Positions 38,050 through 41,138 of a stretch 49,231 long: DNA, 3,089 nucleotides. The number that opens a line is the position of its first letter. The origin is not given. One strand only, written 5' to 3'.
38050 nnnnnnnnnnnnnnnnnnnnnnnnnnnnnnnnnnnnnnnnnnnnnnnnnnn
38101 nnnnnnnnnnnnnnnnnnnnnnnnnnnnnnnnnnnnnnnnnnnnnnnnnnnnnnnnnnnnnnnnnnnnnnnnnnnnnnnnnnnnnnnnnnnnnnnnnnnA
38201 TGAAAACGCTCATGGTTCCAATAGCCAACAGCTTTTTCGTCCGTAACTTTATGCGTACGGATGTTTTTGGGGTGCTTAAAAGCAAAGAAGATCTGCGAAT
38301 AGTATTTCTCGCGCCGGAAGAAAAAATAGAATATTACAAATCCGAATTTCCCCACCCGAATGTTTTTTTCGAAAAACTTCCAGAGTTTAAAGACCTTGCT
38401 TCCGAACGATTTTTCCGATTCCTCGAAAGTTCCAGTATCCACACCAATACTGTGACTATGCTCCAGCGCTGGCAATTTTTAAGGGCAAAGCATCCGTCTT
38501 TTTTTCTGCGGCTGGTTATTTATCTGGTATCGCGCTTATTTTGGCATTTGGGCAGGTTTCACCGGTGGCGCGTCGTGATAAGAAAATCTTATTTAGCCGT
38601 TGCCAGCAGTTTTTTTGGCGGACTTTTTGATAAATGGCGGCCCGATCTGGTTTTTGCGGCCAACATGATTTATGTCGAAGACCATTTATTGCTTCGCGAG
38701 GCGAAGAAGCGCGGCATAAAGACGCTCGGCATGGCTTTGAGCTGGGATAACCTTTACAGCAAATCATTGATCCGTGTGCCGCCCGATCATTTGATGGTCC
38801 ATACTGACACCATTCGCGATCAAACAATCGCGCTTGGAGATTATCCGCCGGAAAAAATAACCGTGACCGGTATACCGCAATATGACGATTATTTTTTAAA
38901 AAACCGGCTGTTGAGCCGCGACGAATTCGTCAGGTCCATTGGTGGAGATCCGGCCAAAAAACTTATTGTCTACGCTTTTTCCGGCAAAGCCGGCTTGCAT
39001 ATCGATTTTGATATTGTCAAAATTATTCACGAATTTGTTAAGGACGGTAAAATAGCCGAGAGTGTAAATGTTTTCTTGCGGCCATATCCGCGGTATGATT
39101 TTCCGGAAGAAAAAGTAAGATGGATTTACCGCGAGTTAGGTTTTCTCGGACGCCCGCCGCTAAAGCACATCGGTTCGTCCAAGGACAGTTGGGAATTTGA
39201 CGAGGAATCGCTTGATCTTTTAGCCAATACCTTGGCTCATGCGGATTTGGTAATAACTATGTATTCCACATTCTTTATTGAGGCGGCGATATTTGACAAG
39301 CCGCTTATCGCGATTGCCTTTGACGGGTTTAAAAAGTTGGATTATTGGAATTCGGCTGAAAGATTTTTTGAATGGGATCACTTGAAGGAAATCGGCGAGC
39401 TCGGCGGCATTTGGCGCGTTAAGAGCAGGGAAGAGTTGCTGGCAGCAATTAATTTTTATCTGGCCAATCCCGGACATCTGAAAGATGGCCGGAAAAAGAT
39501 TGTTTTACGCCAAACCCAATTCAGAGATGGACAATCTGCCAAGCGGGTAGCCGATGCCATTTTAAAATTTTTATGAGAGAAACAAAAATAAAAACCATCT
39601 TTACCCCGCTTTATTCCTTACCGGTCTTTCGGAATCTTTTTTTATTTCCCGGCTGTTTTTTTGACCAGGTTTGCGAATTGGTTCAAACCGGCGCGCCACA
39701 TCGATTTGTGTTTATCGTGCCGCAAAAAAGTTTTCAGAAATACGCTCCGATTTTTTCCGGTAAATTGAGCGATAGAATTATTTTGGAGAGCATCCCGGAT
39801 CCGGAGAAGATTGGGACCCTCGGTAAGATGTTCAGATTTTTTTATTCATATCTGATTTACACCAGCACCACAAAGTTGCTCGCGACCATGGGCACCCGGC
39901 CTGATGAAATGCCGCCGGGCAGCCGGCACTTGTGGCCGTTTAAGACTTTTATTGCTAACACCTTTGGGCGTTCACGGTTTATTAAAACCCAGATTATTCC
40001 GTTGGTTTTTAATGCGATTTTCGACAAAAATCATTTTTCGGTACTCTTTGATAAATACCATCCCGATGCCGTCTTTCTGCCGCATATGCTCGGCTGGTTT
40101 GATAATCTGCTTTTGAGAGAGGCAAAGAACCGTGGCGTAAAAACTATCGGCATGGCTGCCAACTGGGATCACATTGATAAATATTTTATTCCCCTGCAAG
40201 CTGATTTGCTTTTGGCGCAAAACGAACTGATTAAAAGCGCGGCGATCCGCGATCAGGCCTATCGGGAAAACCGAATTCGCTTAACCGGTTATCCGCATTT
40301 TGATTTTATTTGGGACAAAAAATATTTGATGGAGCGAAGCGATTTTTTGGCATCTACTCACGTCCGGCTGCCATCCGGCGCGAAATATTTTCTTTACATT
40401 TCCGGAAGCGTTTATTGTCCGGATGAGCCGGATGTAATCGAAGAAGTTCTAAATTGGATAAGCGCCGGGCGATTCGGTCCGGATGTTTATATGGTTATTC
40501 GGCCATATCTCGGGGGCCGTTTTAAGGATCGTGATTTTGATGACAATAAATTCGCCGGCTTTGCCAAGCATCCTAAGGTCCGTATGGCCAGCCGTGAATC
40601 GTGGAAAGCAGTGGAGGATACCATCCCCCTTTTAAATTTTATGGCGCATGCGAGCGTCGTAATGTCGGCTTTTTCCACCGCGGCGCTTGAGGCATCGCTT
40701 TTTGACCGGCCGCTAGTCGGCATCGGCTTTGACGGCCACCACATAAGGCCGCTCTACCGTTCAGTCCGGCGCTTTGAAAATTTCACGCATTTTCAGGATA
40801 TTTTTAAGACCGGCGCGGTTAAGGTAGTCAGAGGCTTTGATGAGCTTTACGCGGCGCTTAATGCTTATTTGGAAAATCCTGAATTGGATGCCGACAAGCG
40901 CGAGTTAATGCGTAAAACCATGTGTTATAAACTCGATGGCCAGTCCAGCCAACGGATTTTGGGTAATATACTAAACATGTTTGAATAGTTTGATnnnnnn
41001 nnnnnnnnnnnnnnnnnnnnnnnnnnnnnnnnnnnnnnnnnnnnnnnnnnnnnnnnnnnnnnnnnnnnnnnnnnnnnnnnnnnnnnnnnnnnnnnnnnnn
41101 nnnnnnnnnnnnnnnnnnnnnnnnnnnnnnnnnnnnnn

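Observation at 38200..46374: Four diverged paralogs of an unrecognised GT-B-like family arrayed with a flippase and a large membrane protein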

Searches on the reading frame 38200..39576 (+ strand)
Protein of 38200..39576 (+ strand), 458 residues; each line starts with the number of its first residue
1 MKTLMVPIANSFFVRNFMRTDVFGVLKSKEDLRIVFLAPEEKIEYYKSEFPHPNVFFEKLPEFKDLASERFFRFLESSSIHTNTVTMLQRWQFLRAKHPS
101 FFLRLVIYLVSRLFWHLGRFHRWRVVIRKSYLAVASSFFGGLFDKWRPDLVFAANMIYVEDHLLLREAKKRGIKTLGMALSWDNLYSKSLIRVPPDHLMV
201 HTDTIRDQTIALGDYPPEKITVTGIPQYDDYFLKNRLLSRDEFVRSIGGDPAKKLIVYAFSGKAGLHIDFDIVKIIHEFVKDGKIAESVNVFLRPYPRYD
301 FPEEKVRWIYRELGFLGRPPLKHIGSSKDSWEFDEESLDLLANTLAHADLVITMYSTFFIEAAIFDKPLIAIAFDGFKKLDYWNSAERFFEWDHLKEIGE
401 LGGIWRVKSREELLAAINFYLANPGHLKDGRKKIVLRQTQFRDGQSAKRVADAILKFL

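Call 3: search_protein_families(library=pfam, proteins=[window:38200-39576:+], max_evalue=0.01)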
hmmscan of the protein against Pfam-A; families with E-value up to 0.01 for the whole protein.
window:38200-39576:+ (458 aa): 1 family
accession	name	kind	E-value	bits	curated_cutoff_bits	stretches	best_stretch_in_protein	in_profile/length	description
PF04464.20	Glyphos_transf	-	3.8e-08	33.1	22.1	1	344-456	264-367/367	CDP-Glycerol:Poly(glycerophosphate) glycerophosphotransferase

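Call 4: search_protein_families(library=ncbifam, proteins=[window:38200-39576:+], max_evalue=0.01)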
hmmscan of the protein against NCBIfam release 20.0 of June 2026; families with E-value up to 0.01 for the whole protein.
window:38200-39576:+ (458 aa): 2 families
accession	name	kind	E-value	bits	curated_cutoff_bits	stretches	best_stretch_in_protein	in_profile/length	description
NF046086.1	BFO_1060_trans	domain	1.5e-15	57.2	200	2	142-285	42-193/365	BFO_1060 family glycosyltransferase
NF041713.1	Tar_polymTarL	equivalog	0.0029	16.3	1000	1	343-454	461-559/562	teichoic acid ribitol-phosphate polymerase TarL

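Call 9: find_homologous_proteins(query=window:38200-39576:+)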
Query window:38200-39576:+ (458 aa): 226 proteins with E <= 0.001 among 8000 candidates; the best 120 are listed.
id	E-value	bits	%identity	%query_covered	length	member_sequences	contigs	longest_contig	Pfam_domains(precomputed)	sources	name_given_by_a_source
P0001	0.0e+0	1036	100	99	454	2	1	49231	PF04464.21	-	-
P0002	3.7e-282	954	90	100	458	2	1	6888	PF04464.21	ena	-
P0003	1.5e-204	698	66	100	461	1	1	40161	PF04464.21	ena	-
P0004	1.8e-170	586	56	100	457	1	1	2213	PF04464.21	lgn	-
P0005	5.4e-170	585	55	99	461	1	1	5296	PF04464.21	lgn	-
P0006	6.5e-168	578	54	100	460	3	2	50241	PF04464.21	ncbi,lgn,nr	ncbi:MAG: CDP-glycerol glycerophosphotransferase family protein [bacterium]|nr:CDP-glycerol glycerop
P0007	1.7e-167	576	54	100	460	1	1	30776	PF04464.21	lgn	-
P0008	5.8e-167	575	55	100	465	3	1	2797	PF04464.21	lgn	-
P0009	9.9e-166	570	54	100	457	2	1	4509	PF04464.21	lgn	-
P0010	3.8e-165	569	55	100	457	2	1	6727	-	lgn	-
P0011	1.7e-164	566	55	100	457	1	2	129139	PF04464.21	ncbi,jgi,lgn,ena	-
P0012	2.0e-164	566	56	100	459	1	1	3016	PF04464.21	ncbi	-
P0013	2.7e-164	566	55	100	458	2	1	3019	PF04464.21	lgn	-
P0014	3.3e-164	565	55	100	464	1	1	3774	PF04464.21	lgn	-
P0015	2.8e-163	562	52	100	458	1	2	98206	PF04464.21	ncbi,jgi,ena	-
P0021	1.2e-161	557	53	100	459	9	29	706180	PF04464.21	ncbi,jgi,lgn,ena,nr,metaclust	ncbi:hypothetical protein A2757_00565 [Candidatus Giovannonibacteria bacterium RIFCSPHIGHO2_01_FULL_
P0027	1.5e-160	553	52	100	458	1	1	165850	PF04464.21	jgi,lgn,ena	-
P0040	4.0e-158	545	54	100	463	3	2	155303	PF04464.21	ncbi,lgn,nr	ncbi:MAG: CDP-glycerol glycerophosphotransferase family protein [bacterium]|nr:CDP-glycerol glycerop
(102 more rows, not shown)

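Call 19: find_encoding_contigs(protein=P0021, flank=10000, max_places=3)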
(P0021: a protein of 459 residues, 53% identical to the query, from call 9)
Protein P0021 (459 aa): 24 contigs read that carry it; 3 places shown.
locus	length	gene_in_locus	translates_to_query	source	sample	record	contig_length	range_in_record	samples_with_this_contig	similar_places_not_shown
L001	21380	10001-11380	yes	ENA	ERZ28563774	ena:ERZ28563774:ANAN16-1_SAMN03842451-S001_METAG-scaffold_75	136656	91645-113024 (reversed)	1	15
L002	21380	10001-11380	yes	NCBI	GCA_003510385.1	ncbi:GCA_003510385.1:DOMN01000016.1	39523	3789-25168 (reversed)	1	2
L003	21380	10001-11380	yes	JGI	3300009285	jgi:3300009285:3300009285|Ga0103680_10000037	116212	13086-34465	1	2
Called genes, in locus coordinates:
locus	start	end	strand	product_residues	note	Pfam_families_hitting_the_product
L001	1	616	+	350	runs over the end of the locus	PF13524:Glyco_trans_1_2, PF13692:Glyco_trans_1_4, PF00534:Glycos_transf_1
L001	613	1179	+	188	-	PF13489:Methyltransf_23, PF08241:Methyltransf_11, PF01209:Ubie_methyltran (weak), PF08242:Methyltransf_12 (weak), PF13649:Methyltransf_25 (weak), PF13847:Methyltransf_31 (weak)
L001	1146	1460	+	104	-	PF01541:GIY-YIG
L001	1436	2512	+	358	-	PF13439:Glyco_transf_4, PF20706:GT4-conflict, PF00534:Glycos_transf_1, PF13692:Glyco_trans_1_4, PF13524:Glyco_trans_1_2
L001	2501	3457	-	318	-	PF01073:3Beta_HSD, PF01370:Epimerase, PF02719:Polysacc_synt_2, PF04321:RmlD_sub_bind, PF13460:NAD_binding_10 (weak), PF16363:GDP_Man_Dehyd, PF07993:NAD_binding_4 (weak)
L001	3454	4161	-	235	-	PF00483:NTP_transferase, PF12804:NTP_transf_3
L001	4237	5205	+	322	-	PF00294:PfkB, PF08543:Phos_pyr_kin (weak)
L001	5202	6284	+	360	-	PF01075:Glyco_transf_9 (weak)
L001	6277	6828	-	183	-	PF08241:Methyltransf_11 (weak)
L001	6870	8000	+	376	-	PF01075:Glyco_transf_9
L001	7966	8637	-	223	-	PF01596:Methyltransf_3, PF13578:Methyltransf_24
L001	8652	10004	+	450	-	PF04464:Glyphos_transf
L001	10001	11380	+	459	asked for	PF04464:Glyphos_transf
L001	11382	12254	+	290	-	PF01135:PCMT (weak), PF02475:TRM5-TYW2_MTfase, PF05050:Methyltransf_21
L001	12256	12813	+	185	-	PF05148:Methyltransf_8 (weak), PF13489:Methyltransf_23, PF13847:Methyltransf_31 (faint), PF08241:Methyltransf_11, PF13649:Methyltransf_25 (faint), PF08242:Methyltransf_12 (weak)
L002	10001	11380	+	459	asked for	PF04464:Glyphos_transf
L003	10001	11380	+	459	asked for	PF04464:Glyphos_transf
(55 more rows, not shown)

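Call 20: find_encoding_contigs(protein=P0003, flank=10000, max_places=2)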
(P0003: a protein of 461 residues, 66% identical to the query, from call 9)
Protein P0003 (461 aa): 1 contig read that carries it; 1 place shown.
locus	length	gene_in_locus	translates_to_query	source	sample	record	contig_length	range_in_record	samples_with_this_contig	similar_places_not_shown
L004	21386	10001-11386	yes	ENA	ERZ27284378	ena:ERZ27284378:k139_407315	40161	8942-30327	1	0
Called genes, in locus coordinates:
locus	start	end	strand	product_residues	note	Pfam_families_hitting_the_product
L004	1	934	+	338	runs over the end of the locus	-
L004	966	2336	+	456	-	PF01471:PG_binding_1 (weak)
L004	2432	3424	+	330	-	PF01370:Epimerase, PF04321:RmlD_sub_bind, PF16363:GDP_Man_Dehyd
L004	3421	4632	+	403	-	PF01041:DegT_DnrJ_EryC1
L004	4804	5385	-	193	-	PF20803:PaaX_M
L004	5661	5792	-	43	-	-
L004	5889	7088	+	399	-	PF13439:Glyco_transf_4, PF20706:GT4-conflict, PF00534:Glycos_transf_1, PF13692:Glyco_trans_1_4, PF13524:Glyco_trans_1_2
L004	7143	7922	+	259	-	PF13489:Methyltransf_23, PF02353:CMAS, PF07021:MetW, PF08003:Methyltransf_9, PF13847:Methyltransf_31, PF08241:Methyltransf_11, PF08242:Methyltransf_12, PF13649:Methyltransf_25, +4 more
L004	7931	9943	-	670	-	-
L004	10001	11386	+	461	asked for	PF04464:Glyphos_transf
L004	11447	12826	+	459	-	PF04464:Glyphos_transf (weak)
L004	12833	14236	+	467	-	PF04464:Glyphos_transf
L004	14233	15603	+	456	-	PF01943:Polysacc_synt (weak), PF13440:Polysacc_synt_3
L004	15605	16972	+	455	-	PF04464:Glyphos_transf (weak)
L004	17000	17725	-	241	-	PF02348:CTP_transf_3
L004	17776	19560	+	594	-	PF00664:ABC_membrane, PF02463:SMC_N, PF00005:ABC_tran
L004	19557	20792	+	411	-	PF08421:Methyltransf_13, PF13489:Methyltransf_23, PF08241:Methyltransf_11, PF08242:Methyltransf_12 (faint), PF13649:Methyltransf_25 (faint), PF08484:Methyltransf_14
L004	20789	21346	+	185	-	PF00908:dTDP_sugar_isom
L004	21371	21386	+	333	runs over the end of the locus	PF00288:GHMP_kinases_N, PF08544:GHMP_kinases_C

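Call 40: find_encoding_contigs(protein=P0027, flank=10000, max_places=1)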
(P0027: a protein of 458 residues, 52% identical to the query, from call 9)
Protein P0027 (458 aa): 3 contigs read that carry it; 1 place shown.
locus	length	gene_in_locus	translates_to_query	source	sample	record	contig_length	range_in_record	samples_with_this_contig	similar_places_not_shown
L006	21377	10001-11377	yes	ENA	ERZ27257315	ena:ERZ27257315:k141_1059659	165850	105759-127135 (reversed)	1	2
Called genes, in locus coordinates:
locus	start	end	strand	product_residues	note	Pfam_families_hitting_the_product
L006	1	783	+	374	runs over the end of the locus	PF13439:Glyco_transf_4, PF13579:Glyco_trans_4_4, PF00534:Glycos_transf_1, PF13692:Glyco_trans_1_4, PF13524:Glyco_trans_1_2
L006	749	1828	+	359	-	PF13439:Glyco_transf_4 (faint), PF20706:GT4-conflict (weak), PF00534:Glycos_transf_1, PF13692:Glyco_trans_1_4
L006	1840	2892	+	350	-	PF00534:Glycos_transf_1, PF13692:Glyco_trans_1_4, PF13524:Glyco_trans_1_2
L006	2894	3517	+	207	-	PF13489:Methyltransf_23 (weak), PF08242:Methyltransf_12 (faint), PF08241:Methyltransf_11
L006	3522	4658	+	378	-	PF13439:Glyco_transf_4 (weak), PF00534:Glycos_transf_1, PF13692:Glyco_trans_1_4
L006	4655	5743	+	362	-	PF13439:Glyco_transf_4 (weak), PF20706:GT4-conflict (weak), PF00534:Glycos_transf_1, PF13692:Glyco_trans_1_4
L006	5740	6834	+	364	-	PF13439:Glyco_transf_4, PF20706:GT4-conflict, PF00534:Glycos_transf_1, PF13692:Glyco_trans_1_4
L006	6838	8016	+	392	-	PF13439:Glyco_transf_4, PF13579:Glyco_trans_4_4 (faint), PF20706:GT4-conflict, PF00534:Glycos_transf_1, PF13692:Glyco_trans_1_4, PF13524:Glyco_trans_1_2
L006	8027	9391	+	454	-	PF04464:Glyphos_transf (faint)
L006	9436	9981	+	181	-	PF08241:Methyltransf_11 (weak)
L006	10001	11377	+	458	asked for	PF04464:Glyphos_transf (faint)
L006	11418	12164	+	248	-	PF13489:Methyltransf_23, PF08241:Methyltransf_11, PF13649:Methyltransf_25 (weak)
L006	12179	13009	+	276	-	PF05148:Methyltransf_8 (faint), PF08241:Methyltransf_11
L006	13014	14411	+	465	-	PF04464:Glyphos_transf (weak)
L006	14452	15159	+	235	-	PF13489:Methyltransf_23, PF08241:Methyltransf_11, PF08242:Methyltransf_12 (weak), PF13649:Methyltransf_25 (weak), PF13847:Methyltransf_31 (weak)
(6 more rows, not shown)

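Call 41: find_encoding_contigs(protein=P0040, flank=10000, max_places=1)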
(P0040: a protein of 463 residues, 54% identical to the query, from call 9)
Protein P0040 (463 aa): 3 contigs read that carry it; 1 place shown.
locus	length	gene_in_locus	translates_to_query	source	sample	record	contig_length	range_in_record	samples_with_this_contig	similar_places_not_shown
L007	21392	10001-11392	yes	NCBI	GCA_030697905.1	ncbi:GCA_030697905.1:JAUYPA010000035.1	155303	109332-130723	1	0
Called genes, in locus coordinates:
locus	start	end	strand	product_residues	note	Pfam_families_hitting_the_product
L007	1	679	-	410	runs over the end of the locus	PF08421:Methyltransf_13, PF13489:Methyltransf_23, PF08241:Methyltransf_11, PF08242:Methyltransf_12, PF08484:Methyltransf_14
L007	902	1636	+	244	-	PF00106:adh_short, PF08659:KR, PF13561:adh_short_C2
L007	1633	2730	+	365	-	PF13439:Glyco_transf_4, PF13579:Glyco_trans_4_4 (weak), PF20706:GT4-conflict, PF00534:Glycos_transf_1, PF13692:Glyco_trans_1_4, PF13524:Glyco_trans_1_2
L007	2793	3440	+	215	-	-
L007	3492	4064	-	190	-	PF08241:Methyltransf_11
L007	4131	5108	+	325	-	PF01370:Epimerase, PF04321:RmlD_sub_bind (weak), PF05368:NmrA (weak), PF16363:GDP_Man_Dehyd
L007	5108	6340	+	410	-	PF13439:Glyco_transf_4 (weak), PF13579:Glyco_trans_4_4 (faint), PF20706:GT4-conflict, PF00534:Glycos_transf_1, PF13692:Glyco_trans_1_4, PF13524:Glyco_trans_1_2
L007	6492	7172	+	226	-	PF13489:Methyltransf_23, PF13847:Methyltransf_31 (faint), PF08241:Methyltransf_11, PF13649:Methyltransf_25 (faint)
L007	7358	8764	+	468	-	PF04464:Glyphos_transf (faint)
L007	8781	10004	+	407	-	PF13439:Glyco_transf_4 (faint), PF20706:GT4-conflict, PF00534:Glycos_transf_1, PF13692:Glyco_trans_1_4, PF13524:Glyco_trans_1_2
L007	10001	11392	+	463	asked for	PF04464:Glyphos_transf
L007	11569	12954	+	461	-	PF04464:Glyphos_transf (weak)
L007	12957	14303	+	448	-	PF04464:Glyphos_transf (faint)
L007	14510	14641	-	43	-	-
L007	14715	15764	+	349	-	PF01073:3Beta_HSD, PF01370:Epimerase, PF02719:Polysacc_synt_2, PF04321:RmlD_sub_bind, PF07993:NAD_binding_4, PF16363:GDP_Man_Dehyd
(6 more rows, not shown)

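Call 53: search_protein_families(library=pfam, proteins=[L004:17000-17725:-], max_evalue=0.00001)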
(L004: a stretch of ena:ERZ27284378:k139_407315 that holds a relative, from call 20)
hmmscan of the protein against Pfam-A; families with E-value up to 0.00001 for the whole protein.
L004:17000-17725:- (241 aa): 1 family
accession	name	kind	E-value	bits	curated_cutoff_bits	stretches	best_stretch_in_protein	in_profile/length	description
PF02348.25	CTP_transf_3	-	1.5e-22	80.9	22.6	1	10-136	2-120/217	Cytidylyltransferase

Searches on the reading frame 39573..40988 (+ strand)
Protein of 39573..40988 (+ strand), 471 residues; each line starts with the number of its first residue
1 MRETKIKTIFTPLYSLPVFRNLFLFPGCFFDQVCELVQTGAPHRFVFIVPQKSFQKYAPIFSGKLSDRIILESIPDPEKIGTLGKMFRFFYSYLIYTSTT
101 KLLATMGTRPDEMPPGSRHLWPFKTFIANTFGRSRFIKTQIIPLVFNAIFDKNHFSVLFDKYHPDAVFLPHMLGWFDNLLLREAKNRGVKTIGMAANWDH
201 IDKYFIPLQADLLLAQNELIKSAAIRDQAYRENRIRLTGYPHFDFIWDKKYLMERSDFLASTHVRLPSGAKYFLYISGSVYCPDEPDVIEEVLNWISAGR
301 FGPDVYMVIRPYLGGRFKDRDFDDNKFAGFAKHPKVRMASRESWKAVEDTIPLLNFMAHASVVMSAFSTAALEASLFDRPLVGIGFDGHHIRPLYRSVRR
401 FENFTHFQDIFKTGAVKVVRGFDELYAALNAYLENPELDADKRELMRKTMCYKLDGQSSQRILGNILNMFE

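Call 3: search_protein_families(library=pfam, proteins=[window:39573-40988:+], max_evalue=0.01)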
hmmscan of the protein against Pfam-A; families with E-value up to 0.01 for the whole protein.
window:39573-40988:+ (471 aa): 1 family
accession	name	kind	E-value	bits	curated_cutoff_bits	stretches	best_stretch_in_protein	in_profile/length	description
PF04464.20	Glyphos_transf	-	1.4e-07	31.2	22.1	1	346-467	254-366/367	CDP-Glycerol:Poly(glycerophosphate) glycerophosphotransferase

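Call 4: search_protein_families(library=ncbifam, proteins=[window:39573-40988:+], max_evalue=0.01)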
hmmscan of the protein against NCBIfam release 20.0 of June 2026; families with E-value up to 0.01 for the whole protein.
window:39573-40988:+ (471 aa): 1 family
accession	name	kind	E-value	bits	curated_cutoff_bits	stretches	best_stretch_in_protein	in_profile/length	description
NF046086.1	BFO_1060_trans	domain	2e-08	33.8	200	1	321-469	234-363/365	BFO_1060 family glycosyltransferase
